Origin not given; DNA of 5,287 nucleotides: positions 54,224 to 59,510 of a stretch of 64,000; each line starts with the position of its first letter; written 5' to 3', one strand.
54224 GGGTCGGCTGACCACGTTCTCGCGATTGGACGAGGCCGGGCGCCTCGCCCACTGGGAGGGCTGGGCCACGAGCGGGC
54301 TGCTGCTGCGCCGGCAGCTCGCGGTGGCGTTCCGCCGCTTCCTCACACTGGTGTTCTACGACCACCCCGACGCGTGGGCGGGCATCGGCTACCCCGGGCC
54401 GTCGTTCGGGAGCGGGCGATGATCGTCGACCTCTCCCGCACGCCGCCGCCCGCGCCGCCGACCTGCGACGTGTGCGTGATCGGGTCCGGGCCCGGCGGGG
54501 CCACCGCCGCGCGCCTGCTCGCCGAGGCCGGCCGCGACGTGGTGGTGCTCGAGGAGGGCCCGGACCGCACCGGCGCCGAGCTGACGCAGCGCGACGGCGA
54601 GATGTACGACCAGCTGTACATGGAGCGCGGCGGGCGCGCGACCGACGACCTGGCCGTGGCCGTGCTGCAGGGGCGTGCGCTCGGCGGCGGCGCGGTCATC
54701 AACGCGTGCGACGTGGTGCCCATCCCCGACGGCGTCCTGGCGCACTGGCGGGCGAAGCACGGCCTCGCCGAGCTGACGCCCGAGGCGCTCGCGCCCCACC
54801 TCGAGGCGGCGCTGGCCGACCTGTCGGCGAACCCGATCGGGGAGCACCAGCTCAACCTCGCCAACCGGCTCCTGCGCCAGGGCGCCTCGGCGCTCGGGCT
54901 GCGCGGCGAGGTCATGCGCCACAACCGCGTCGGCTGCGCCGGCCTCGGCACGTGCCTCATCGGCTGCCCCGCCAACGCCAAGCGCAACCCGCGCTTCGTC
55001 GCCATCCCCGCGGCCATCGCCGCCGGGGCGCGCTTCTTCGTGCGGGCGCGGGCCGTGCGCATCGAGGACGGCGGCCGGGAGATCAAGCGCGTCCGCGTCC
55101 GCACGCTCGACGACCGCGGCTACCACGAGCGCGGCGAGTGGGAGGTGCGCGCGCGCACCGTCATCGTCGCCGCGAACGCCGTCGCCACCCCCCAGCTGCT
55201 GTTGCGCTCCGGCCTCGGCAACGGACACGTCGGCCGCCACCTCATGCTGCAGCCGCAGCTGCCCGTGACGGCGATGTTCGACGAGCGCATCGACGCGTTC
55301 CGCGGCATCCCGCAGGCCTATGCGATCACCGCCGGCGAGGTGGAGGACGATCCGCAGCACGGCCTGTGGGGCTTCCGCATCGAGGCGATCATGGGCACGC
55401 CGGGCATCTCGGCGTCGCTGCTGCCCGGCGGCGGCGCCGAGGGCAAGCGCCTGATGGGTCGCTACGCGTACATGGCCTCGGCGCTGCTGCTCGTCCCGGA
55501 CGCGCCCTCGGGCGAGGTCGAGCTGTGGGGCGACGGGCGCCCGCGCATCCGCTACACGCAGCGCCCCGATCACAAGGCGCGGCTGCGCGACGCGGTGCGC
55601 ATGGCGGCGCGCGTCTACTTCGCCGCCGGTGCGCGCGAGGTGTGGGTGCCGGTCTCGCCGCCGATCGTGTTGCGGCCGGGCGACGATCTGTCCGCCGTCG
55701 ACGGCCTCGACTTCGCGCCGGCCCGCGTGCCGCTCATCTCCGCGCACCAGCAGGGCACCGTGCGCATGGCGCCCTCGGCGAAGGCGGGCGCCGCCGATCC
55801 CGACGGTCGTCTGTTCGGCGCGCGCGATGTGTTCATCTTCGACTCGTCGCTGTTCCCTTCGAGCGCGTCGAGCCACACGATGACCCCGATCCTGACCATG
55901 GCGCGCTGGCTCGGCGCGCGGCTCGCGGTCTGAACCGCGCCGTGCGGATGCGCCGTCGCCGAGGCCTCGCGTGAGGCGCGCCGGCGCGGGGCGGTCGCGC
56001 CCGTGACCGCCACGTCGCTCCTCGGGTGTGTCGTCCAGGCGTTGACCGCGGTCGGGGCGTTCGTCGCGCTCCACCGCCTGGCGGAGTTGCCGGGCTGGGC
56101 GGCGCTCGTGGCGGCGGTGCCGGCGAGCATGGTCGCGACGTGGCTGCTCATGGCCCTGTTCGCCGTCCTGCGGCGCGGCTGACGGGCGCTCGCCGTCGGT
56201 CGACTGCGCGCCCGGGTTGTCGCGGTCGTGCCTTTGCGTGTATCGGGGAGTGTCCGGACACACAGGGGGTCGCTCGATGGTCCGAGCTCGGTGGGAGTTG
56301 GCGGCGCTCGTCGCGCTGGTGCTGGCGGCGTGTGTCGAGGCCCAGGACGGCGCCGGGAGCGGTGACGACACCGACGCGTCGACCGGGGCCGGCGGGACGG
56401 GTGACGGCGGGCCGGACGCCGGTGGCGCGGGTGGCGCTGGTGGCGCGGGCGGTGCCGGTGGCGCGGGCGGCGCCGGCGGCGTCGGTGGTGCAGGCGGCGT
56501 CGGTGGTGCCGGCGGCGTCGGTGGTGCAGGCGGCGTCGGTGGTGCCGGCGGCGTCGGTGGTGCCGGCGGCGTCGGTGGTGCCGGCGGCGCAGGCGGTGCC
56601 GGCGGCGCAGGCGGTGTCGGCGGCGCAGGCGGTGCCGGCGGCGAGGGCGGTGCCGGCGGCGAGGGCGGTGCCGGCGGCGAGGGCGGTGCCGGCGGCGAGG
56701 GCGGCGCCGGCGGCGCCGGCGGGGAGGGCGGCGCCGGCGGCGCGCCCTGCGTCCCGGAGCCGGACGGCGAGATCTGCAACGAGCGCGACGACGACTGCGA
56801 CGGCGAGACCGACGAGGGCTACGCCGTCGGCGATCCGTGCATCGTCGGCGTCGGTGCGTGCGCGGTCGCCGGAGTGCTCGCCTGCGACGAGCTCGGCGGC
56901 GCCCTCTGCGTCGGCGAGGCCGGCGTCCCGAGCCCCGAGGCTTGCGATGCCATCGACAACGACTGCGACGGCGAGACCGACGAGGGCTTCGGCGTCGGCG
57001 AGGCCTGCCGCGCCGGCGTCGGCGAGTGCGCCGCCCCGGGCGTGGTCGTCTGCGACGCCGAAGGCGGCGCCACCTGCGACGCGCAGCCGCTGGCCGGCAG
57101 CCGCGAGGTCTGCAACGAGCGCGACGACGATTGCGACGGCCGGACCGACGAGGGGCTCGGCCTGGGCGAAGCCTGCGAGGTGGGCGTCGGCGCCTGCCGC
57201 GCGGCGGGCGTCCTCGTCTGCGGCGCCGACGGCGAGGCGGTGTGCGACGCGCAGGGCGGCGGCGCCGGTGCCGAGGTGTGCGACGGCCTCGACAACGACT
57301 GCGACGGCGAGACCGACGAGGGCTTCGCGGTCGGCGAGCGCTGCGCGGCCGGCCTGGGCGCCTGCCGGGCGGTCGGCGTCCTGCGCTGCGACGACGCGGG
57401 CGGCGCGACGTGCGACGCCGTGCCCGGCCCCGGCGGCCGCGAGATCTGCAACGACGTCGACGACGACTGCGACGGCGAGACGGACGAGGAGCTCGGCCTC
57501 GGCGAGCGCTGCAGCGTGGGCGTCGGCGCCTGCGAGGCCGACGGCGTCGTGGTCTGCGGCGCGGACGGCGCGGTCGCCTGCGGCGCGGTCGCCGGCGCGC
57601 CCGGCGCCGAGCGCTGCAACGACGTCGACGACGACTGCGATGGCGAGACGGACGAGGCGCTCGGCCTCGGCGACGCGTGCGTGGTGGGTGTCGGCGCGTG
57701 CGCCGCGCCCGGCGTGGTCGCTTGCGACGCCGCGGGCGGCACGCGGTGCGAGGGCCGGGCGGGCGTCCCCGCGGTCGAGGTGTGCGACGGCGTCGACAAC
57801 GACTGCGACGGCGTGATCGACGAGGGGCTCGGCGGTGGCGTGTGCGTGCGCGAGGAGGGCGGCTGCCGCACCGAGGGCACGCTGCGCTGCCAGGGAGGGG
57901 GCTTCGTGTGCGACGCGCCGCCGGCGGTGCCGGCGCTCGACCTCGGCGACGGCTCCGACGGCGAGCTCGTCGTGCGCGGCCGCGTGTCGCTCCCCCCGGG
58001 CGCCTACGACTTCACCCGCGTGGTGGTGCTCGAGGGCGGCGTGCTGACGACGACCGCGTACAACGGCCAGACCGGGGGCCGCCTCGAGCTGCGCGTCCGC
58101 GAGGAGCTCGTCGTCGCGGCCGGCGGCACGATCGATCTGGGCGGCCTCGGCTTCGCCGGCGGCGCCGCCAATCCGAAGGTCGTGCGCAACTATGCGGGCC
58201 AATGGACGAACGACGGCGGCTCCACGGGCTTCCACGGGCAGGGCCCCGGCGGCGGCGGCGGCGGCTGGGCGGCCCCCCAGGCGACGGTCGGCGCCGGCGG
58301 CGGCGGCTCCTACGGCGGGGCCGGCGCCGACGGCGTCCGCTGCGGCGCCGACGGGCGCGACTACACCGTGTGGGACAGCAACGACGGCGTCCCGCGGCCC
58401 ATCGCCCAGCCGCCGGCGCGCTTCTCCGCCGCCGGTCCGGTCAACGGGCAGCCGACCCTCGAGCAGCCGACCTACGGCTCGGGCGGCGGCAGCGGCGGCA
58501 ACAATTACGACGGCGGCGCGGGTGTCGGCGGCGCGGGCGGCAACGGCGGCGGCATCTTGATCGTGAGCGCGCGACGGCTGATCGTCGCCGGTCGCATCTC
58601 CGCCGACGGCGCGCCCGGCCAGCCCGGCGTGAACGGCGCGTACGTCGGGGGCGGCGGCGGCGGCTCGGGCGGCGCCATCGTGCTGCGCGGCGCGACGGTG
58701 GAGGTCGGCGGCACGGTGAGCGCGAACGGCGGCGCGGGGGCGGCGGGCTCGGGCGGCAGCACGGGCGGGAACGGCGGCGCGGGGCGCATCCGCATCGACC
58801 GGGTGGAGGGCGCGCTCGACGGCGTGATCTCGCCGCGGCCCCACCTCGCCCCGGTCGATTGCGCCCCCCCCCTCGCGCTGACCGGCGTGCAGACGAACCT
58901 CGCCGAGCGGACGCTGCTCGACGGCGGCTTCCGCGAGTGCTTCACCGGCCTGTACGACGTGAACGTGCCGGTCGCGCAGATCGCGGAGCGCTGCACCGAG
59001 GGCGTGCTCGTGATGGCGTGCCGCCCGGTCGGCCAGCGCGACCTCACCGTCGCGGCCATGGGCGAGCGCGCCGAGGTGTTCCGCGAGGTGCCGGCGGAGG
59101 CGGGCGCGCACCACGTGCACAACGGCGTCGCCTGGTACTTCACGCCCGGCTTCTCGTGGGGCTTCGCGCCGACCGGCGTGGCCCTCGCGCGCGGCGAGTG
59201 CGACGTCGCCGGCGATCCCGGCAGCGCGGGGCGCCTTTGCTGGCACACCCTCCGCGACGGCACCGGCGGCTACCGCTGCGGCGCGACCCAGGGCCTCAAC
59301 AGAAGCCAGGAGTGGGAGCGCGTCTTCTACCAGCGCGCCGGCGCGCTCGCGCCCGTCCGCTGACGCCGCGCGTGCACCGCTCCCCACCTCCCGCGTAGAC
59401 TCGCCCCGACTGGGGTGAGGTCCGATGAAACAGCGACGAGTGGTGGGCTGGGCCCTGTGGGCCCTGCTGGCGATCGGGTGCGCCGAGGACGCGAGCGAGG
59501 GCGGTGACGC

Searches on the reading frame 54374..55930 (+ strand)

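Call 21: search_protein_families(library=pfam, proteins=[window:54374-55930:+], max_evalue=0.001)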
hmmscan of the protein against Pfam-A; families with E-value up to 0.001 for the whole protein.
window:54374-55930:+ (519 aa): 9 families
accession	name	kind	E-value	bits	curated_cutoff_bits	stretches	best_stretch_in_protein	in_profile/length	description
PF00732.25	GMC_oxred_N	-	1.2e-31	110.6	23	1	78-294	1-217/218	GMC oxidoreductase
PF05199.19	GMC_oxred_C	-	1.7e-16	61.4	24.6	1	382-510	7-139/139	GMC oxidoreductase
PF01266.30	DAO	-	9.5e-09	35.7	27.9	1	32-66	1-35/353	FAD dependent oxidoreductase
PF13450.12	NAD_binding_8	-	5.9e-07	30.1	21.9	1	35-74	1-40/68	NAD(P)-binding Rossmann-like domain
PF01494.25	FAD_binding_3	-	1.5e-06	28.1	22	1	31-64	2-35/349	FAD binding domain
PF00890.30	FAD_binding_2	-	1.4e-05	24.9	20.4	1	32-67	1-36/414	FAD binding domain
PF07992.20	Pyr_redox_2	-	7e-05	22.8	26.1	1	32-64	2-34/291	Pyridine nucleotide-disulphide oxidoreductase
PF12831.13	FAD_oxidored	-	0.00017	21.5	27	1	32-63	1-32/416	FAD dependent oxidoreductase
PF01593.30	Amino_oxidase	-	0.00062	19.6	19.8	0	208-269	203-256/443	Flavin containing amine oxidoreductase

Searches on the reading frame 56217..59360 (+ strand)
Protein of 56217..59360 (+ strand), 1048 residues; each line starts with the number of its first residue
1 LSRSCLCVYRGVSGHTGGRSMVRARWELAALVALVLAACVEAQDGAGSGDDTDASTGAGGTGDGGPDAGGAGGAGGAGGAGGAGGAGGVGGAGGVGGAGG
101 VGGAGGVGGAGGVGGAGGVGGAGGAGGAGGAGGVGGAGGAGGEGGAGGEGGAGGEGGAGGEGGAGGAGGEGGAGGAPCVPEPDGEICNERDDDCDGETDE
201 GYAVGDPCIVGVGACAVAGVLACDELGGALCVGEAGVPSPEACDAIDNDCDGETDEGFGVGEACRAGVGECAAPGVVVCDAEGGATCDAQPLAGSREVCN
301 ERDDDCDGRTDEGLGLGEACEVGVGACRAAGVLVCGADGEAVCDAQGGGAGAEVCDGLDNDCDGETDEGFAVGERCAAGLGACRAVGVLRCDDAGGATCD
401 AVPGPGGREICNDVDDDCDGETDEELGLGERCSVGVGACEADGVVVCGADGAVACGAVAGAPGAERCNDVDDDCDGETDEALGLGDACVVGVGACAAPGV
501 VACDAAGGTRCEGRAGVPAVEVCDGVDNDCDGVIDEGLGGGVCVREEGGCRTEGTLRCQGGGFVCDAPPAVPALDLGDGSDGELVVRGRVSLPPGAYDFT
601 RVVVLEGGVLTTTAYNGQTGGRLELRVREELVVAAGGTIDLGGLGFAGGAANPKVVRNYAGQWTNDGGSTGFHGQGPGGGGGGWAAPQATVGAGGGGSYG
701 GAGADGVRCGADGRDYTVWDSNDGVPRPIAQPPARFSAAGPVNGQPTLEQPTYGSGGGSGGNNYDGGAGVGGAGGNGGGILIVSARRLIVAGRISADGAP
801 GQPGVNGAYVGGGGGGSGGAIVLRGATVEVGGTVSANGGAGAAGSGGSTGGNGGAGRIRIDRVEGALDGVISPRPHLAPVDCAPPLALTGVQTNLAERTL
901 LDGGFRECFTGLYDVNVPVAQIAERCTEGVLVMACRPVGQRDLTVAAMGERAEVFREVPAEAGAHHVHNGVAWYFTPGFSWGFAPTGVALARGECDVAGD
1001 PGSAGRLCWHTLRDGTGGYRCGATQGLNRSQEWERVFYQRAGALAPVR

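Call 4: search_protein_families(library=pfam, proteins=[window:56217-59360:+], max_evalue=1)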
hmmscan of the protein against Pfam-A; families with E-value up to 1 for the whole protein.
window:56217-59360:+ (1048 aa): 1 family
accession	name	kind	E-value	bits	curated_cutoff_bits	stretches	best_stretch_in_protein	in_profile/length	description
PF11617.13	Cu-binding_MopE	-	2.7e-24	85.5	27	6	519-536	13-30/30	Putative metal-binding motif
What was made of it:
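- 56217..59363 (+): Upstream lipoprotein with MopE-type motifs; a possible but unproven partner, ending 62 nt before the gene's start codon. PF11617, E=2.7e-24, 6 stretches (call 4).
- On MopE-type putative metal-binding motif (PF11617): The motif is in the upstream gene only (call 4).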

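Call 5: search_protein_families(library=ncbifam, proteins=[window:56217-59360:+], max_evalue=1)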
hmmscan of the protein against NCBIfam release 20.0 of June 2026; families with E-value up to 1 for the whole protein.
window:56217-59360:+ (1048 aa): 0 families
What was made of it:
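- Closest known: TraA cell-surface receptor of Myxococcus xanthus. Different: No sequence relationship: NCBIfam returned 0 hits (call 5).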
